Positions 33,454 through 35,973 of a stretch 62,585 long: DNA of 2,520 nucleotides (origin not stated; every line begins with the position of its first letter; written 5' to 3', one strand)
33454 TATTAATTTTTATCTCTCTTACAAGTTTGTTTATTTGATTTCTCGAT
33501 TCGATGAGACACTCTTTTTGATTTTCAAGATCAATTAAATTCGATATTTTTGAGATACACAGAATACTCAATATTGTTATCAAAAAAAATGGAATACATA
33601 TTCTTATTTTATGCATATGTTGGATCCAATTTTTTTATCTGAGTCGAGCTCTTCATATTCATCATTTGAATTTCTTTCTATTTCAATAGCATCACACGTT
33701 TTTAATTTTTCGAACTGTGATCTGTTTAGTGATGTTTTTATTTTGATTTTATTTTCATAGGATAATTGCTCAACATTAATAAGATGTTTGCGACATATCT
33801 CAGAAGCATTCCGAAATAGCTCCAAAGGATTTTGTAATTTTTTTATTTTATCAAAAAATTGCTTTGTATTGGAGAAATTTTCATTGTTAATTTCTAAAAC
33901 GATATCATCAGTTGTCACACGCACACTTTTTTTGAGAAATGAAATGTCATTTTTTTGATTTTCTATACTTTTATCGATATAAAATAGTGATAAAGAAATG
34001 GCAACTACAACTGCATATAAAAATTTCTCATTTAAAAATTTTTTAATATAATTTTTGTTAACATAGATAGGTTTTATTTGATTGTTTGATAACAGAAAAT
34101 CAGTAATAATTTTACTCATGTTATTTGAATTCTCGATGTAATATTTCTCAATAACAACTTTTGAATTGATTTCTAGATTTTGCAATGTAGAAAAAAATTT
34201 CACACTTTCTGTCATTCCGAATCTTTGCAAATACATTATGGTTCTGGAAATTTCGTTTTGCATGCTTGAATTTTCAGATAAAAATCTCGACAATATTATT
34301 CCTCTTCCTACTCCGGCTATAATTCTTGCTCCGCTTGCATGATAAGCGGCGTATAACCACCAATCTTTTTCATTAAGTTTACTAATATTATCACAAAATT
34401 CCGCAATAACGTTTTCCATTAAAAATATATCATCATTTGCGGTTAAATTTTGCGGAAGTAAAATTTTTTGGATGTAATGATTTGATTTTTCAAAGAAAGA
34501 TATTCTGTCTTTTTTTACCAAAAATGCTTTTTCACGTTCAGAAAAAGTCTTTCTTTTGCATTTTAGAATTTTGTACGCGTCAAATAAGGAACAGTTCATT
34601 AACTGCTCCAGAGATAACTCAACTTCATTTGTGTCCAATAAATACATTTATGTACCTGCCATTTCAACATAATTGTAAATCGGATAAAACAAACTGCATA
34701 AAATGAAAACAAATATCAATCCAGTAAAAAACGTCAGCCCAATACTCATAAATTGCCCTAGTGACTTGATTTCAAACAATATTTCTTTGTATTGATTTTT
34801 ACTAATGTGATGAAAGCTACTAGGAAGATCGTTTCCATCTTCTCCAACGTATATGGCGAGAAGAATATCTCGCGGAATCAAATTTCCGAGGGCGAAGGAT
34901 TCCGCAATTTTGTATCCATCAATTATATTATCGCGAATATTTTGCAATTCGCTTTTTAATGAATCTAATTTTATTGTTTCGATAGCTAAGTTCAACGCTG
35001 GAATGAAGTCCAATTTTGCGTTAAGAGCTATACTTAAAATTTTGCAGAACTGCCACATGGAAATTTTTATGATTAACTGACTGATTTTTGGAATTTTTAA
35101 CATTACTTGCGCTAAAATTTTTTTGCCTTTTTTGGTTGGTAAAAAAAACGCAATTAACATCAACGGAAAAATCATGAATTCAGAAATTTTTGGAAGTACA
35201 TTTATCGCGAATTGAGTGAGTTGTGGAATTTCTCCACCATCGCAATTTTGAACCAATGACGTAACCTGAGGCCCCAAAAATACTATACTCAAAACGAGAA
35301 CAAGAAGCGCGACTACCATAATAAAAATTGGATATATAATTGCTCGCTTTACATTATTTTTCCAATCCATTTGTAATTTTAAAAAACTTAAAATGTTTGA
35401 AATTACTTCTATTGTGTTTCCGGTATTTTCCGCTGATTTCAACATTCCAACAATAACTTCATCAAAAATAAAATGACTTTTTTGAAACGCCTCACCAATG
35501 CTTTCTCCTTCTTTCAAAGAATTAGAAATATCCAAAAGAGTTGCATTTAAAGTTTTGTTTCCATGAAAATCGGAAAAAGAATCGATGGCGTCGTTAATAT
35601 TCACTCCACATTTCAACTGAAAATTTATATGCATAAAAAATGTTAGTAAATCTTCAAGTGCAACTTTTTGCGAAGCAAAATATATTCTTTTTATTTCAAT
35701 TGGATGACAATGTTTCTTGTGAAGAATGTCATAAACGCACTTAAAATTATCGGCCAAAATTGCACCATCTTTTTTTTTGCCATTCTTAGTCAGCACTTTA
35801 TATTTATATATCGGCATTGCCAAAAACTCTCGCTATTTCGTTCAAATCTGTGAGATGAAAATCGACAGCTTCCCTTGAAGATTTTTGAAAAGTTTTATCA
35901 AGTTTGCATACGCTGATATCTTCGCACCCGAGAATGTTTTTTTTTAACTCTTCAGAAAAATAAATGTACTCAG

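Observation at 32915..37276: Stripped-down GspE-GspF-(L-like)-(M-like) cassette with no pilin, secretin or prepilin peptidase in the window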

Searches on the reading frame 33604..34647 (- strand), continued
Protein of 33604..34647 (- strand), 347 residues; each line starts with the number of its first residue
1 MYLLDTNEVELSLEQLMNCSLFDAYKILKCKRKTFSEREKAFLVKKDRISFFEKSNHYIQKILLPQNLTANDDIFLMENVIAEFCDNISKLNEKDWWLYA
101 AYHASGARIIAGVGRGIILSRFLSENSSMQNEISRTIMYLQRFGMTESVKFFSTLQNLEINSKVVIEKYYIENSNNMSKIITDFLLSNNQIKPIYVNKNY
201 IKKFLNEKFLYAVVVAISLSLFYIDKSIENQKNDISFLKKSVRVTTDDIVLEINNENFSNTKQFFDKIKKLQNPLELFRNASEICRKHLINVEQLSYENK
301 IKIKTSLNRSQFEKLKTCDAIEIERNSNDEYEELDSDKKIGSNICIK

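Call 66: find_encoding_contigs(protein=P0078, flank=10000, max_places=2)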
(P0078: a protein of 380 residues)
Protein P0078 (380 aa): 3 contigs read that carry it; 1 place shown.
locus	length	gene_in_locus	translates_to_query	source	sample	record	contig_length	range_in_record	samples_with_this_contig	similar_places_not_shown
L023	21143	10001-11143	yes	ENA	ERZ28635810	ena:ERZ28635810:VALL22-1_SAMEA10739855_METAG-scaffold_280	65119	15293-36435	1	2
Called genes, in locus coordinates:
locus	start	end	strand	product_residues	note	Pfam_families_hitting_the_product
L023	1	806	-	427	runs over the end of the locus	PF01595:CNNM, PF00571:CBS, PF03471:CorC_HlyC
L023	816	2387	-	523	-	PF03023:MurJ, PF01554:MatE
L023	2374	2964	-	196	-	PF01648:ACPS (weak)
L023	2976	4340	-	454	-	PF00749:tRNA-synt_1c, PF19269:Anticodon_2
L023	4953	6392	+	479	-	PF00091:Tubulin, PF12327:FtsZ_C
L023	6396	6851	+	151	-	PF00293:NUDIX, PF14815:NUDIX_4 (weak)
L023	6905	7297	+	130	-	PF01230:HIT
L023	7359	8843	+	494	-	PF05157:MshEN, PF00437:T2SSE, PF25199:nSTAND_NTPase5 (weak), PF13476:AAA_23 (weak)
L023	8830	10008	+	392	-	PF28597:T2SSF_N, PF00482:T2SSF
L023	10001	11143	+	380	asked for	-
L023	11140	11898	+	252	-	-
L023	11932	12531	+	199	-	PF01330:RuvA_N, PF14520:HHH_5, PF07499:RuvA_C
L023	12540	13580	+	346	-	PF05496:RuvB_N, PF00004:AAA, PF07728:AAA_5 (weak), PF17864:AAA_lid_4, PF05491:WHD_RuvB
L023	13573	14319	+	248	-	PF01618:MotA_ExbB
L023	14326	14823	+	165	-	PF02472:ExbD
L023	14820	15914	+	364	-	-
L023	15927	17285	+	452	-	PF04052:TolB_N, PF00930:DPPIV_N (faint), PF26550:Tricorn_2nd, PF26549:Tricorn_N, PF07676:PD40 (weak)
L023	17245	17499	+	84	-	-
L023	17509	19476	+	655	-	PF00580:UvrD-helicase, PF13245:AAA_19, PF13361:UvrD_C, PF13538:UvrD_C_2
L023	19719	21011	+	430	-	PF02348:CTP_transf_3, PF12804:NTP_transf_3 (weak), PF04972:BON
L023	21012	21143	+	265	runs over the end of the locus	PF14805:THDPS_N_2, PF25087:GMPPB_C (faint), PF25084:LbH_EIF2B (weak), PF00132:Hexapep (weak), PF14602:Hexapep_2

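Call 87: find_encoding_contigs(protein=P0027, flank=10000, max_places=1)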
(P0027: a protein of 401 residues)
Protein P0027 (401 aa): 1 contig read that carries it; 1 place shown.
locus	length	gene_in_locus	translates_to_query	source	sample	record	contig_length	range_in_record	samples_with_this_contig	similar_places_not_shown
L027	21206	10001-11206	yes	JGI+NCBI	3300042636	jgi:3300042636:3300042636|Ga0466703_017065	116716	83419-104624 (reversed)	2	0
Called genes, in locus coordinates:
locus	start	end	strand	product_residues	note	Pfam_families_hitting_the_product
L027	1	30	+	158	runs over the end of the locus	PF00665:rve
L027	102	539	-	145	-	PF00293:NUDIX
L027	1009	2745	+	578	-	PF07167:PhaC_N, PF00561:Abhydrolase_1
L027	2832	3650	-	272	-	-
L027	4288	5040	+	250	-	PF01464:SLT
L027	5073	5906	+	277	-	PF00149:Metallophos, PF13277:YmdB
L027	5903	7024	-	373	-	PF05977:MFS_3 (weak), PF07690:MFS_1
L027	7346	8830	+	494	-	PF05157:MshEN, PF00437:T2SSE, PF13476:AAA_23 (faint)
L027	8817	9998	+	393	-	PF00482:T2SSF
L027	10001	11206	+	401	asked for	-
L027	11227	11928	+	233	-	-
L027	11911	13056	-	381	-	PF00375:SDF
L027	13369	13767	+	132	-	-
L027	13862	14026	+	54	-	PF00037:Fer4 (weak), PF12797:Fer4_2 (faint), PF12837:Fer4_6 (faint), PF13237:Fer4_10, PF14697:Fer4_21 (faint), PF12838:Fer4_7 (weak), PF13187:Fer4_9 (weak), PF13484:Fer4_16 (faint)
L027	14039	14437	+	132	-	PF03840:SecG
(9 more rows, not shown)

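Call 88: find_encoding_contigs(protein=P0043, flank=10000, max_places=1)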
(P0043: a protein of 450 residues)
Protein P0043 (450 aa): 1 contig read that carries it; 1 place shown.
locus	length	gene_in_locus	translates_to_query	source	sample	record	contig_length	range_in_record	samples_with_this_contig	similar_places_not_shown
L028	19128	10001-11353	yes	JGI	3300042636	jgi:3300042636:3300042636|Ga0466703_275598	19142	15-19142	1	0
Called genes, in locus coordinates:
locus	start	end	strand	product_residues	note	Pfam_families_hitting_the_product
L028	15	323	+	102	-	-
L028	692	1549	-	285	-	PF12784:PDDEXK_2, PF27070:HTH_Rpn_C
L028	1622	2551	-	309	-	PF14659:Phage_int_SAM_3 (weak), PF22022:Phage_int_M (weak), PF00589:Phage_integrase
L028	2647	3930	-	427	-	PF00990:GGDEF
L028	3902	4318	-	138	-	PF00072:Response_reg (weak)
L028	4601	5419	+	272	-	PF00318:Ribosomal_S2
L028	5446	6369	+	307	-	PF00889:EF_TS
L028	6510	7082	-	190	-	-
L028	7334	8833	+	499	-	PF05157:MshEN (weak), PF00437:T2SSE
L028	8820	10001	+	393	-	PF00482:T2SSF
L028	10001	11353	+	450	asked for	-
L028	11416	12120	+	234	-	-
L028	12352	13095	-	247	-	PF17746:SfsA_N, PF03749:SfsA (weak)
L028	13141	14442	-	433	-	PF04413:Glycos_transf_N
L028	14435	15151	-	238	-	PF04028:DUF374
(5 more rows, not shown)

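Call 90: search_protein_families(library=ncbifam, proteins=[L017:3-752:+, L023:11140-11898:+], max_evalue=0.001)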
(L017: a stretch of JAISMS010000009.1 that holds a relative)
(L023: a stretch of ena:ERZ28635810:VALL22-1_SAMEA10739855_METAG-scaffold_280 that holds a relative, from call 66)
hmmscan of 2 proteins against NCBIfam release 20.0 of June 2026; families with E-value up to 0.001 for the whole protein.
L017:3-752:+ (250 aa): 20 families
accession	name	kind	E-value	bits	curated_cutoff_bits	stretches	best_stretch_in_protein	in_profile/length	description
TIGR03819.1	heli_sec_ATPase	hypoth_equivalog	1.1e-65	222.1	373.15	1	8-170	179-339/340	TadA family conjugal transfer-associated ATPase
TIGR02788.1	VirB11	equivalog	1.1e-47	162.6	249.95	1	6-169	143-306/308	P-type DNA transfer ATPase VirB11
TIGR02782.1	TrbB_P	equivalog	5e-45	154.1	304.55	1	8-177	137-298/303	P-type conjugative transfer ATPase TrbB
NF010475.0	PRK13900.1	equivalog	1.8e-42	145.6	389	1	8-170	161-323/333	type IV secretion system ATPase VirB11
NF010469.0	PRK13894.1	subfamily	1.7e-40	139.3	508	1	9-177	151-312/320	conjugal transfer ATPase TrbB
NF010407.0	PRK13833.1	subfamily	2.1e-34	119.4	499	1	7-176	144-304/323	conjugal transfer protein TrbB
NF058587.1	archaellum_moto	equivalog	7.3e-33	114.1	550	1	7-194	275-456/527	archaellum flagellar ATPase motor FlaI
NF053672.1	bindosome_BasE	exception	1.2e-26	93.5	1000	1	8-185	271-443/512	bindosome assembly system ATPase subunit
NF010425.0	PRK13851.1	equivalog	6.8e-26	90.9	461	1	4-170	159-325/344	type IV secretion system protein VirB11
NF041000.1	ATPase_ComGA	equivalog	4.3e-20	71.8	300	1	7-130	129-246/267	competence type IV pilus ATPase ComGA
TIGR02533.1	type_II_gspE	equivalog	6.1e-17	61.5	630.25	1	10-130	246-360/486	type II secretion system ATPase GspE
TIGR01420.1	pilT_fam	subfamily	1.2e-16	60.9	319.1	1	7-159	123-268/343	PilT/PilU family type 4a pilus ATPase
TIGR02538.1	type_IV_pilB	equivalog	1.6e-16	60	675.65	1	10-139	319-441/564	type IV-A pilus assembly ATPase PilB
NF007755.0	PRK10436.1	equivalog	1.1e-15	57.3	617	1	10-130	222-336/465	type II secretion system protein GspE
NF053534.1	T4PilAsmATPsTfpB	equivalog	6.6e-14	51.2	850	1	10-129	339-452/584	type IV pilus assembly ATPase TfpB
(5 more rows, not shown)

L023:11140-11898:+ (252 aa): 0 families

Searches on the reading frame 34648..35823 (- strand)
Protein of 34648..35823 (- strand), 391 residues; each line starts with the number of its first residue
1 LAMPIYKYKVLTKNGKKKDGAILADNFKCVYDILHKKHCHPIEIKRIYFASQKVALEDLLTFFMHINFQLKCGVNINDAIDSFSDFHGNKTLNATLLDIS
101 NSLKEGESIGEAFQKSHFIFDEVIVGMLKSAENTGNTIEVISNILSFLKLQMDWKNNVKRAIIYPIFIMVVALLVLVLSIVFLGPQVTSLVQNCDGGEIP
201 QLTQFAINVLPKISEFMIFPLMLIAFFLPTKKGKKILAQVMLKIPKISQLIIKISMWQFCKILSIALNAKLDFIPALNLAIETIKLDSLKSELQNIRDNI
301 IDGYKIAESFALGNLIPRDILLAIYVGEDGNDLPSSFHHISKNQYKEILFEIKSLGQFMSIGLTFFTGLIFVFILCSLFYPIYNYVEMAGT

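Call 3: search_protein_families(library=pfam, proteins=[window:34648-35823:-], max_evalue=1)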
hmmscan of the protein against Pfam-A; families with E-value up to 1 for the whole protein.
window:34648-35823:- (391 aa): 2 families
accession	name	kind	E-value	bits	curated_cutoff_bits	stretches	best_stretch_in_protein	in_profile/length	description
PF00482.28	T2SSF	-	1e-32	113.2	25.2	2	68-184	7-124/125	Type II secretion system (T2SS), protein F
PF13126.11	DUF3975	-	0.047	14.6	25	1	231-281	4-49/80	Protein of unknown function (DUF3975)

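Call 4: search_protein_families(library=ncbifam, proteins=[window:34648-35823:-], max_evalue=1)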
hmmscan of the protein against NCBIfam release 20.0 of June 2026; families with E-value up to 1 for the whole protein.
window:34648-35823:- (391 aa): 6 families
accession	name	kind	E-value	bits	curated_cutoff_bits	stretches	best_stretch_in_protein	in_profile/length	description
NF007861.0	PRK10573.1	equivalog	1.6e-40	139.5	401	1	5-385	6-394/401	protein transport protein HofC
TIGR02120.1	GspF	equivalog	2.1e-40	139.2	424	1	6-384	1-396/401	type II secretion system inner membrane protein GspF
NF052606.1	T4PiliAsmPilCMyx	equivalog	1.8e-31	109.4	700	1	3-385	19-414/419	type IV pilus assembly protein PilC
NF052607.1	T4PiliAsmPilCThrm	equivalog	1.9e-31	109.6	700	1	3-386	1-401/406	type IV pilus assembly protein PilC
NF047826.1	T3SSXpsF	equivalog_domain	1.5e-23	83.3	650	1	3-388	1-403/405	type II secretion system protein XpsF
NF041012.2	T4P_ComGB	equivalog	9.2e-23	81.1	240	1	62-386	6-331/332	competence type IV pilus assembly protein ComGB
